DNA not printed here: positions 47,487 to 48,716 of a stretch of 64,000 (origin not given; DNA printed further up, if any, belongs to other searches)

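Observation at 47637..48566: Secreted 309-aa protein with mirror-symmetric low-complexity architecture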

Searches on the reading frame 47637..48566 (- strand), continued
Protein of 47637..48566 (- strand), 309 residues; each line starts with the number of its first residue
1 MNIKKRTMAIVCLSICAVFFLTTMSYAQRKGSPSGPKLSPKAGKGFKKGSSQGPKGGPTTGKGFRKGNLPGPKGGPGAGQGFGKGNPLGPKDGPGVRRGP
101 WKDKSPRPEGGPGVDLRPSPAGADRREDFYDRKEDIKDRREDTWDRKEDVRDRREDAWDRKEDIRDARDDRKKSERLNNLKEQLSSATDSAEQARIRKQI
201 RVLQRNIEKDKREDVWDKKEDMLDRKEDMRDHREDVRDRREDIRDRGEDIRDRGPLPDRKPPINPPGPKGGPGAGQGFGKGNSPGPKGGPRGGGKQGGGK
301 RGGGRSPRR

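Call 25: find_related_loci(query=A1, collection=genome_contigs, flank=5000)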
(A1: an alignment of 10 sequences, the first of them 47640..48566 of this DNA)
Query A1 (309 aa) in genome_contigs; peptide patterns used: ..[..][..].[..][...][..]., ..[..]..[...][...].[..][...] (x = any residue, [..] = any of these).
599 stretches matched a pattern (row limit reached: there are more); 57 encode a relative of the query (tblastn E <= 1e-3); 57 distinct loci.
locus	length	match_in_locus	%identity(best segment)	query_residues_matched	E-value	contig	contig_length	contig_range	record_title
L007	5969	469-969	51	126-305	2e-34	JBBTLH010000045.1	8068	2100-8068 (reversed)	MAG: Candidatus Omnitrophota bacterium isolate H51-bin162_1 H51_bin162_1_000000000045, whole genome shotgun sequence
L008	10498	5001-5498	41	123-285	2e-24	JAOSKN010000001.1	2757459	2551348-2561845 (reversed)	MAG: Planctomycetota bacterium isolate FR_30 FR-Planctomycetota-2_s1, whole genome shotgun sequence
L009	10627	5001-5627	38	76-291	2e-24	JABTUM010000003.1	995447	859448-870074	MAG: Planctomycetota bacterium isolate H5_PLA8 seq003, whole genome shotgun sequence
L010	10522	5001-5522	46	124-287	2e-22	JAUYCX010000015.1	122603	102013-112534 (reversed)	MAG: Candidatus Omnitrophota bacterium isolate C20_maxbin.112_sub C20_k141_61823, whole genome shotgun sequence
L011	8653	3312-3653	47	116-253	5e-20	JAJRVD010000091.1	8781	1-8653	MAG: Candidatus Omnitrophota bacterium isolate Dive96_bin10.280 k141_4469771, whole genome shotgun sequence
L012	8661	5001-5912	39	19-253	7e-19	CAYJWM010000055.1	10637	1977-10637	MAG TPA_asm: uncultured bacterium isolate ERP125453_co1_477 genome assembly, contig: NODE_7232_length_10637_cov_10.99262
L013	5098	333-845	44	124-249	6e-17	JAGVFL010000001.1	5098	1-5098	MAG: Candidatus Omnitrophota bacterium isolate DeMMO2_44 c_000000028285, whole genome shotgun sequence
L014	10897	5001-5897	28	3-253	8e-17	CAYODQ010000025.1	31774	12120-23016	MAG TPA_asm: uncultured Planctomycetia bacterium isolate SRP150892_co2_25 genome assembly, contig: NODE_1796_length_3177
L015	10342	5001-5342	48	123-255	1e-15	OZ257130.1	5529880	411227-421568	MAG: Chitinophagaceae bacterium isolate 8ec4399d-340d-4e93-ae7b-9c6a37c37016 genome assembly, chromosome: 1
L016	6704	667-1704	38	1-282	4e-15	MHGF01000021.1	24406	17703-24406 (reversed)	MAG: Omnitrophica WOR_2 bacterium GWF2_43_52 gwf2_scaffold_2635, whole genome shotgun sequence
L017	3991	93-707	43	124-266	8e-15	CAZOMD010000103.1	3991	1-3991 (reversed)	MAG TPA_asm: uncultured Planctomycetia bacterium isolate binchicken_co232_106 genome assembly, contig: NODE_40694_length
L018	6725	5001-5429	42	7-252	1e-14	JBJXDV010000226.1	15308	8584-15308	MAG: Chitinophagaceae bacterium isolate P.bin.65 k127_116453, whole genome shotgun sequence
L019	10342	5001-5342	45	123-253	2e-13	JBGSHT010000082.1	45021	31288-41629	MAG: Chitinophagaceae bacterium isolate JTS-AC111 k141_2067225, whole genome shotgun sequence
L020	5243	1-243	64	124-289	3e-13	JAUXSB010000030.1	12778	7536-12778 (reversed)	MAG: Candidatus Omnitrophota bacterium isolate C12_metabat.bin.33_sub C12_k141_130741, whole genome shotgun sequence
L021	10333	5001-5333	41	124-263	2e-12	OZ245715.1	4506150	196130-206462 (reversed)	MAG: Chitinophagaceae bacterium isolate 2b8435dc-cdde-4e08-99e1-02a6e85a4be5 genome assembly, chromosome: 1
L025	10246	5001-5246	65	131-249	7e-11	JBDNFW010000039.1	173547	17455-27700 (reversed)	MAG: Gammaproteobacteria bacterium isolate concoct.158.ELB k141_735774, whole genome shotgun sequence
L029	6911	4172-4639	43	76-289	2e-9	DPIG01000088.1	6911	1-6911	MAG TPA_asm: Candidatus Omnitrophota bacterium isolate UBA10147 contig_91431, whole genome shotgun sequence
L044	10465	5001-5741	28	1-276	4e-6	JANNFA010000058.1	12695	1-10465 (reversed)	MAG: Candidatus Omnitrophota bacterium isolate OTE_75_metabat_350 OTE_75_k141_1690475, whole genome shotgun sequence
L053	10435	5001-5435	41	1-253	2e-5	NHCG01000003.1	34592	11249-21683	MAG: Micavibrio sp. TMED27 MHASMcontig_329625, whole genome shotgun sequence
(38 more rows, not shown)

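Call 28: search_protein_representatives(alignment_id=A1)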
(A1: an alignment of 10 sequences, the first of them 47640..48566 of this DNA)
Query: 10 sequences, 253 profile positions. Proteins with E-value up to 0.001 (for the whole library): 475; up to 1e-10: 138; up to 1e-30: 11. The best 150 are listed.
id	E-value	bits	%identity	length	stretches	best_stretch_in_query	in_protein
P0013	4.1e-68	245.9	-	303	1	3-249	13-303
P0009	3.1e-66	239.7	-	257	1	60-250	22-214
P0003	1.1e-65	237.9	-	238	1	3-243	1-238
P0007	2.9e-62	226.7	-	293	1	3-251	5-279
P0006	8.6e-56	205.5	-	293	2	66-250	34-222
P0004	1.3e-54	201.6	-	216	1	3-221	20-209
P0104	2.6e-49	184.3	-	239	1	10-244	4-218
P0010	2.7e-45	171.1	-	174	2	99-236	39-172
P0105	1.4e-39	152.3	-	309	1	8-230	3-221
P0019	3.1e-34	134.9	-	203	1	6-174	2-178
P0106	1.4e-31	126.2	-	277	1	19-172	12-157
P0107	3.8e-27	111.6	-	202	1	107-251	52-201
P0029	7.4e-27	110.7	-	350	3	93-144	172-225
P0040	2.1e-26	109.2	-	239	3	50-142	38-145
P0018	7.2e-26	107.5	-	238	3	92-141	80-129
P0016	1.4e-23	99.9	-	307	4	183-231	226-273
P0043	2.6e-23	99.1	-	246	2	8-151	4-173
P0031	8.3e-22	94.1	-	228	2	9-152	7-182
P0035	1.6e-19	86.7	-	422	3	183-249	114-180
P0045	8.4e-18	81.0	-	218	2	6-142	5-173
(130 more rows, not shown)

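Call 33: search_protein_families(library=pfam, proteins=[L007:991-1653:+, L007:1655-2320:+, L011:4121-4726:+, L044:5803-6405:+, L053:5540-6139:+, L025:6090-6626:+, L015:4295-4747:+], max_evalue=0.001)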
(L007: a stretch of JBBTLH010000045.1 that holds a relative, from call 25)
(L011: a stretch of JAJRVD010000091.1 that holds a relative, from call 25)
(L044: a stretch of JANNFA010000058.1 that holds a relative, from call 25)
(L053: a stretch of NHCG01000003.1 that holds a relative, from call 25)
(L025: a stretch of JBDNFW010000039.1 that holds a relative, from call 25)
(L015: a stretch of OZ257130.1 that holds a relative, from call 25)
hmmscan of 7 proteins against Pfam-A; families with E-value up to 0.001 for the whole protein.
L007:991-1653:+ (220 aa): 6 families
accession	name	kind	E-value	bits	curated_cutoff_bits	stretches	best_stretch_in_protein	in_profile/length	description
PF04542.20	Sigma70_r2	-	2.7e-18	65.9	24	1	47-113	1-69/71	Sigma-70 region 2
PF08281.18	Sigma70_r4_2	-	5.5e-13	48.8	25.7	1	156-204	2-50/54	Sigma-70, region 4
PF07638.17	Sigma70_ECF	-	2.1e-10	41.2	21.1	1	31-201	6-172/185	ECF sigma factor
PF04545.22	Sigma70_r4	-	9.9e-07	28.6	24.1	1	161-209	1-49/50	Sigma-70, region 4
PF14493.12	HTH_40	-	0.00048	20.8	27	0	179-207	11-39/89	Helix-turn-helix domain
PF00196.25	GerE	-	0.00088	19.3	23.5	0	178-201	15-38/57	Bacterial regulatory proteins, luxR family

L007:1655-2320:+ (221 aa): 0 families

L011:4121-4726:+ (201 aa): 4 families
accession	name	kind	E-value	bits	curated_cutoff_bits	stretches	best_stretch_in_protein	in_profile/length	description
PF04542.20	Sigma70_r2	-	5e-19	68.3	24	1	25-91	2-70/71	Sigma-70 region 2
PF08281.18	Sigma70_r4_2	-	3.6e-14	52.6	25.7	1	136-183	3-50/54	Sigma-70, region 4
PF04545.22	Sigma70_r4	-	3.4e-08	33.3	24.1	1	140-189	1-50/50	Sigma-70, region 4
PF07638.17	Sigma70_ECF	-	1.5e-07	32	21.1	1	9-180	7-172/185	ECF sigma factor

L044:5803-6405:+ (200 aa): 4 families
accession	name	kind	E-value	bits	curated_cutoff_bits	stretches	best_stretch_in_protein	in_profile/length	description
PF04542.20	Sigma70_r2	-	4.1e-19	68.6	24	1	30-96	1-69/71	Sigma-70 region 2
PF08281.18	Sigma70_r4_2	-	4.1e-12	46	25.7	1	138-184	3-49/54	Sigma-70, region 4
PF04545.22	Sigma70_r4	-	1.3e-09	37.9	24.1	1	143-189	2-48/50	Sigma-70, region 4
PF07638.17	Sigma70_ECF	-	6.6e-07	29.8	21.1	1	14-191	6-181/185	ECF sigma factor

L053:5540-6139:+ (199 aa): 4 families
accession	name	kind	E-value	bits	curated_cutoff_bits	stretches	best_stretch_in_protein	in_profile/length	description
PF08281.18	Sigma70_r4_2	-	2.9e-17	62.5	25.7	1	138-189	3-54/54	Sigma-70, region 4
PF04542.20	Sigma70_r2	-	1.2e-14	54.2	24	1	42-106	2-69/71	Sigma-70 region 2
PF04545.22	Sigma70_r4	-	6e-09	35.7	24.1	1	142-191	1-50/50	Sigma-70, region 4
PF22233.2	PhyR_sigma-like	-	3.2e-05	24.1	27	1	145-183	3-41/50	Response regulator PhyR, sigma-like domain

L025:6090-6626:+ (178 aa): 5 families
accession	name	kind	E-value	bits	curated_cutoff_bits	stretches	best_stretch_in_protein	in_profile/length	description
PF08281.18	Sigma70_r4_2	-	3.1e-14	52.8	25.7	1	119-167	3-51/54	Sigma-70, region 4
PF04545.22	Sigma70_r4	-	1.2e-08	34.8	24.1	1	123-171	1-49/50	Sigma-70, region 4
PF07638.17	Sigma70_ECF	-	0.0001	22.7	21.1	1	33-176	51-181/185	ECF sigma factor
PF22233.2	PhyR_sigma-like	-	0.00011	22.3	27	1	130-167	7-44/50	Response regulator PhyR, sigma-like domain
PF04542.20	Sigma70_r2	-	0.0002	21.5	24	1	14-76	8-69/71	Sigma-70 region 2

L015:4295-4747:+ (150 aa): 1 family
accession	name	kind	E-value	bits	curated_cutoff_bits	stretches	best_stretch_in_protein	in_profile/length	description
PF02502.23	LacAB_rpiB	-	1.2e-54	184.5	24.7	1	10-147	1-138/138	Ribose/Galactose Isomerase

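Call 36: find_related_loci(query=window:47640-48566:-, collection=metagenome_contigs, flank=4000)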
Query window:47640-48566:- (309 aa) in metagenome_contigs; peptide patterns used: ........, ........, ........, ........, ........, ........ (x = any residue, [..] = any of these).
126 stretches matched a pattern, but none encodes a relative of the query by tblastn (E <= 1e-3).

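Call 48: search_protein_families(library=ncbifam, proteins=[L007:991-1653:+, L007:1655-2320:+, L029:2719-3282:+, L029:2475-2726:+, L012:7175-7693:+, L025:6620-7006:+, L025:5459-5971:+, L044:5001-5828:+, L010:5538-6389:+, P0017], max_evalue=0.01)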
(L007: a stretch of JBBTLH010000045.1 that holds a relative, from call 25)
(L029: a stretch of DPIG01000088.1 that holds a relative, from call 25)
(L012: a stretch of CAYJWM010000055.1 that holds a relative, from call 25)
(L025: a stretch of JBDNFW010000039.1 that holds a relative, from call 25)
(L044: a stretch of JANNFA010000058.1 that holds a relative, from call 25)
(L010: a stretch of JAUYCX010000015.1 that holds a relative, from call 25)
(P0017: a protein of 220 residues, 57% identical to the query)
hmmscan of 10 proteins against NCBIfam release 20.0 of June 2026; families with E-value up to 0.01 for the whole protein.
L007:991-1653:+ (220 aa): 115 families (the best 25 are shown)
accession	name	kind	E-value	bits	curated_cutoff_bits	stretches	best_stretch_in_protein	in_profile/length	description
TIGR02939.1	RpoE_Sigma70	equivalog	5.8e-42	143.9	236.15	1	29-213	7-187/190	RNA polymerase sigma factor RpoE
NF007223.0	PRK09641.1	equivalog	3.6e-38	131.3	209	1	30-212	6-184/187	RNA polymerase sigma factor SigW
NF009166.1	PRK12513.1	equivalog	7.8e-37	126.9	206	1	28-216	8-190/193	RNA polymerase sigma factor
NF008888.0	PRK11922.1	equivalog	4e-35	121.5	204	1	25-214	13-198/231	RNA polymerase sigma factor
TIGR02937.1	sigma70-ECF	superfamily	1.9e-34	118.6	42.9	1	43-212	2-165/165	sigma-70 family RNA polymerase sigma factor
TIGR02954.1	Sig70_famx3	hypoth_equivalog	8.6e-34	116.7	188.5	2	29-133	3-107/170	RNA polymerase sigma-70 factor, TIGR02954 family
NF006930.0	PRK09415.1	subfamily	2.6e-32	112.1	198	1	40-212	14-175/179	RNA polymerase factor sigma C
NF007225.0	PRK09643.1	equivalog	2.8e-32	112.1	190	1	29-215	14-185/204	RNA polymerase sigma factor SigM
TIGR02948.1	SigW_bacill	equivalog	2.7e-31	109.1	243.1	1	31-212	7-184/187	RNA polymerase sigma factor SigW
TIGR02985.1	Sig70_bacteroi1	subfamily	3.5e-31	108.6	126.4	1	42-212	1-162/162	RNA polymerase sigma-70 factor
NF004113.0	PRK05602.1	equivalog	7.4e-30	104.1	208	1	22-216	25-205/211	RNA polymerase sigma factor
NF009171.0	PRK12518.1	equivalog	2.8e-28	99.1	208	1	27-212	12-184/191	RNA polymerase sigma factor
NF006550.0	PRK09047.1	equivalog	3.7e-28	98.3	173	1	48-216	18-191/194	RNA polymerase sigma factor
NF053879.1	RNAPolSigSigVBac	equivalog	2.7e-26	92.2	190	2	42-127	4-90/160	RNA polymerase sigma factor SigV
NF058625.1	sigma_PG0214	equivalog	3.9e-26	91.8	130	1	41-215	3-164/170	GFO_1088 family ECF-type sigma factor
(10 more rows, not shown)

L007:1655-2320:+ (221 aa): 2 families
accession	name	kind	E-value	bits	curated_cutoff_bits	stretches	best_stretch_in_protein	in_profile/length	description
NF052375.1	antisigma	equivalog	2e-06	28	100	1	14-123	5-104/217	anti-sigma factor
TIGR03988.1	antisig_RsrA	equivalog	0.0024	17.9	62.5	1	5-54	3-52/77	mycothiol system anti-sigma-R factor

L029:2719-3282:+ (187 aa): 0 families

L029:2475-2726:+ (83 aa): 0 families

L012:7175-7693:+ (172 aa): 0 families

L025:6620-7006:+ (128 aa): 0 families

L025:5459-5971:+ (170 aa): 3 families
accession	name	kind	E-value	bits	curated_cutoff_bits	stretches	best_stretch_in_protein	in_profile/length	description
NF041410.1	XopAW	subfamily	2e-14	54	120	1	37-157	18-164/235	XopAW family type III secretion system calcium-binding effector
NF053806.1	lanmdlnLanM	equivalog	2.1e-08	34.3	135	2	75-163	26-105/132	lanmodulin LanM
NF047639.1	throspo3_MtsD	equivalog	0.0013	16.9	800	1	67-132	467-530/651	cell-cell cohesion protein MtsD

L044:5001-5828:+ (275 aa): 1 family
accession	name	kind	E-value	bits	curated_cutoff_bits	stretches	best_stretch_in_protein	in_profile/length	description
NF047351.1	lipase_YSIRK_Sa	exception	0.00076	17.9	650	1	11-233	14-237/704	YSIRK-targeted triacylglycerol lipase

L010:5538-6389:+ (283 aa): 1 family
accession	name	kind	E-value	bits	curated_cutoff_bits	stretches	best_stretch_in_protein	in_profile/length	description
TIGR01587.1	cas3_core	equivalog_domain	0.0066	15.6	102.45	1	26-80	199-251/358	CRISPR-associated helicase Cas3'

P0017 (220 aa): 2 families
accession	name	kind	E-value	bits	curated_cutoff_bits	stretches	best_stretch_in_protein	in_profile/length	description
NF045487.1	ASRP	equivalog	1.5e-05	23.9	300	1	45-121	318-395/593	archaea-specific SMC-related protein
NF002572.0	PRK02224.1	equivalog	0.00026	19.4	1087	1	47-120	471-541/888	DNA double-strand break repair ATPase Rad50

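Call 57: find_related_loci(query=A1, collection=metagenome_contigs, flank=4000)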
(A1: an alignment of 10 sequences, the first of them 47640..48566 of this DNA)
Query A1 (309 aa) in metagenome_contigs; peptide patterns used: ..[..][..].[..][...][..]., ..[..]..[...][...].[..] (x = any residue, [..] = any of these).
600 stretches matched a pattern (row limit reached: there are more); 48 encode a relative of the query (tblastn E <= 1e-3); 48 distinct loci.
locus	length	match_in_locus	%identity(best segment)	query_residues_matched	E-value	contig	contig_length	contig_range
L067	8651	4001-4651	42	45-264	1e-31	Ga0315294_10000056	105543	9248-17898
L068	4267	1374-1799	43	121-274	5e-23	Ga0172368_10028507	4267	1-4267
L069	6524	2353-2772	43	119-253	3e-19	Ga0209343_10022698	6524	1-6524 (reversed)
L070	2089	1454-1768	41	134-285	2e-18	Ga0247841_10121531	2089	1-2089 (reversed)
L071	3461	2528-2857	47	124-250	8e-18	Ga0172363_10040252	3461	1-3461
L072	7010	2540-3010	41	124-253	1e-17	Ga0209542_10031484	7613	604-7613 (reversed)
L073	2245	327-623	42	122-255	5e-17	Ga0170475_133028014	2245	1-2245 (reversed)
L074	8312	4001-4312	37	123-271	4e-15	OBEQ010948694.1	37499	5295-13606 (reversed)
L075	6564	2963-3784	32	10-277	7e-15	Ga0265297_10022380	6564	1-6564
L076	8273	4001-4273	40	118-263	2e-14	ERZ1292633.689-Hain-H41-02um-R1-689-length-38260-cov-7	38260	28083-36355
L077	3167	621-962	42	133-263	5e-12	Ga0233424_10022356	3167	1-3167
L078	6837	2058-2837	27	6-295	2e-11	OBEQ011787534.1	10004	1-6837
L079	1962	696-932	51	108-249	6e-11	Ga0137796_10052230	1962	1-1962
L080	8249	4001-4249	42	131-271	7e-11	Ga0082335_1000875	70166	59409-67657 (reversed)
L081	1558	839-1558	37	118-271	7e-11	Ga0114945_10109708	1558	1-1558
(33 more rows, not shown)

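Call 60: search_protein_families(library=pfam, proteins=[L069:1525-2040:+, L029:2719-3282:+, L067:2558-3583:+, L067:3653-4708:+, L069:1283-1522:+, L069:815-1279:+, L067:2005-2595:+, L074:3491-4330:+, L074:4966-5436:+, L074:5499-5861:+], max_evalue=0.05)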
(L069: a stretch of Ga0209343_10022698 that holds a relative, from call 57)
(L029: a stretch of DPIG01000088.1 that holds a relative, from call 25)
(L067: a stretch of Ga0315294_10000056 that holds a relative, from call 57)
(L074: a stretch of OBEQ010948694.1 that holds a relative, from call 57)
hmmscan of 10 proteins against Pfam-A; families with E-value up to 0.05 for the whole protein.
L069:1525-2040:+ (171 aa): 9 families
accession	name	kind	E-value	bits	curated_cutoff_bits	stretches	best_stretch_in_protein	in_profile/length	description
PF11304.13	DUF3106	-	9e-27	94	24.3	2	37-108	31-102/104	Protein of unknown function (DUF3106)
PF24815.1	HMG_WDHD1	-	3.5e-06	27.3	51.6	1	66-90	24-48/51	WDHD1 HMG box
PF05099.18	TerB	-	0.00011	22.9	24.4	0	45-110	17-79/118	Tellurite resistance protein TerB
PF06628.17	Catalase-rel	-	0.00026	21.5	30.1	0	77-113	13-51/65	Catalase-related immune-responsive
PF14842.11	FliG_N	-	0.00078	20.5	25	1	79-114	24-59/104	FliG N-terminal domain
PF05823.17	Gp-FAR-1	-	0.0023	18.8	29.2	0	41-115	66-133/149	Nematode fatty acid retinoid binding protein (Gp-FAR-1)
PF00645.25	zf-PARP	-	0.007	17.5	39.3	0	32-57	61-86/87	Poly(ADP-ribose) polymerase and DNA-Ligase Zn-finger region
PF21763.2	DHH_CID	-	0.023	15.5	27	0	57-76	47-66/84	DHH-CID domain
PF22445.1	Ssol_1539-like_2nd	-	0.046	13.7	27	0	128-144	16-32/45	Ssol_1539-like, second domain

L029:2719-3282:+ (187 aa): 12 families
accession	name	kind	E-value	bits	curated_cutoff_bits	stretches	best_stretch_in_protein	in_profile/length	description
PF11304.13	DUF3106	-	7.3e-29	100.8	24.3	2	49-118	33-102/104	Protein of unknown function (DUF3106)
PF14842.11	FliG_N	-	2.5e-06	28.4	25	0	89-122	24-57/104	FliG N-terminal domain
PF05823.17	Gp-FAR-1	-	2e-05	25.5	29.2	0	55-99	81-143/149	Nematode fatty acid retinoid binding protein (Gp-FAR-1)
PF05099.18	TerB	-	0.00048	20.8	24.4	1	55-120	17-79/118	Tellurite resistance protein TerB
PF17932.6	TetR_C_24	-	0.002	18.8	26.4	0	63-92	25-54/114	Tetracyclin repressor-like, C-terminal domain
PF24074.1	DUF7366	-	0.0033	18.1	27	0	104-141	4-36/78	Domain of unknown function (DUF7366)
PF14841.11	FliG_M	-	0.0034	18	25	0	107-141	32-66/76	FliG middle domain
PF19522.4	DUF6052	-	0.0071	17.1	25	0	162-177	5-20/61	Family of unknown function (DUF6052)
PF09406.16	DUF2004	-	0.0084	16.9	27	0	72-126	61-115/122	Protein of unknown function (DUF2004)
PF05397.17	Med15_fungi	-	0.028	15.1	25.2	0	63-93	16-46/112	Mediator complex subunit 15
PF07176.17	DUF1400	-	0.031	15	23.4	0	37-76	22-61/127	Alpha/beta hydrolase of unknown function (DUF1400)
PF22564.2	HAAS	-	0.032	15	27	0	106-123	9-26/55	HAAS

L067:2558-3583:+ (341 aa): 1 family
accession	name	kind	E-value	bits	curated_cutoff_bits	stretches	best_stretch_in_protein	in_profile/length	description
PF11304.13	DUF3106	-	2.8e-13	50.7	24.3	1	69-153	16-103/104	Protein of unknown function (DUF3106)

L067:3653-4708:+ (351 aa): 0 families

L069:1283-1522:+ (79 aa): 1 family
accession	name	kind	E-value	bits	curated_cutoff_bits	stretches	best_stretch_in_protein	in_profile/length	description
PF20854.2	LED_rpt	-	0.0098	16.1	59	1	39-74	77-112/176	LED repeat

L069:815-1279:+ (154 aa): 1 family
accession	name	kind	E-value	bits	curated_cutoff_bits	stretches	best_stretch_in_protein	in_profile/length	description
PF13490.11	zf-HC2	-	0.0004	20.9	22.2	1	16-42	8-34/35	Putative zinc-finger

L067:2005-2595:+ (196 aa): 1 family
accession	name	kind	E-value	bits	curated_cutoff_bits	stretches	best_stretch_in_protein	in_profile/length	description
PF13490.11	zf-HC2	-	2.9e-07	30.9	22.2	1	21-55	1-35/35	Putative zinc-finger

L074:3491-4330:+ (279 aa): 4 families
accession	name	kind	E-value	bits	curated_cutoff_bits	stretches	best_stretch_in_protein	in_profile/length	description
PF00430.23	ATP-synt_B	-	0.001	19.6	28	1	14-127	7-119/132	ATP synthase B/B' CF(0)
PF24564.1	DUF7605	-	0.0042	17.5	27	1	130-212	43-125/183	Domain of unknown function (DUF7605)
PF20380.3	DUF6675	-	0.015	14.9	27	1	9-115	1-102/254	Family of unknown function (DUF6675)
PF04048.20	Sec8_N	-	0.032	14.6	26.8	1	96-207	8-114/142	Exocyst complex component Sec8 N-terminal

L074:4966-5436:+ (156 aa): 1 family
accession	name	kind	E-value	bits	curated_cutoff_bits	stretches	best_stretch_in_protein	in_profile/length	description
PF09102.15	Exotox-A_target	-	0.033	14.6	25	0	68-123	63-117/142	Exotoxin A, targeting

L074:5499-5861:+ (120 aa): 0 families
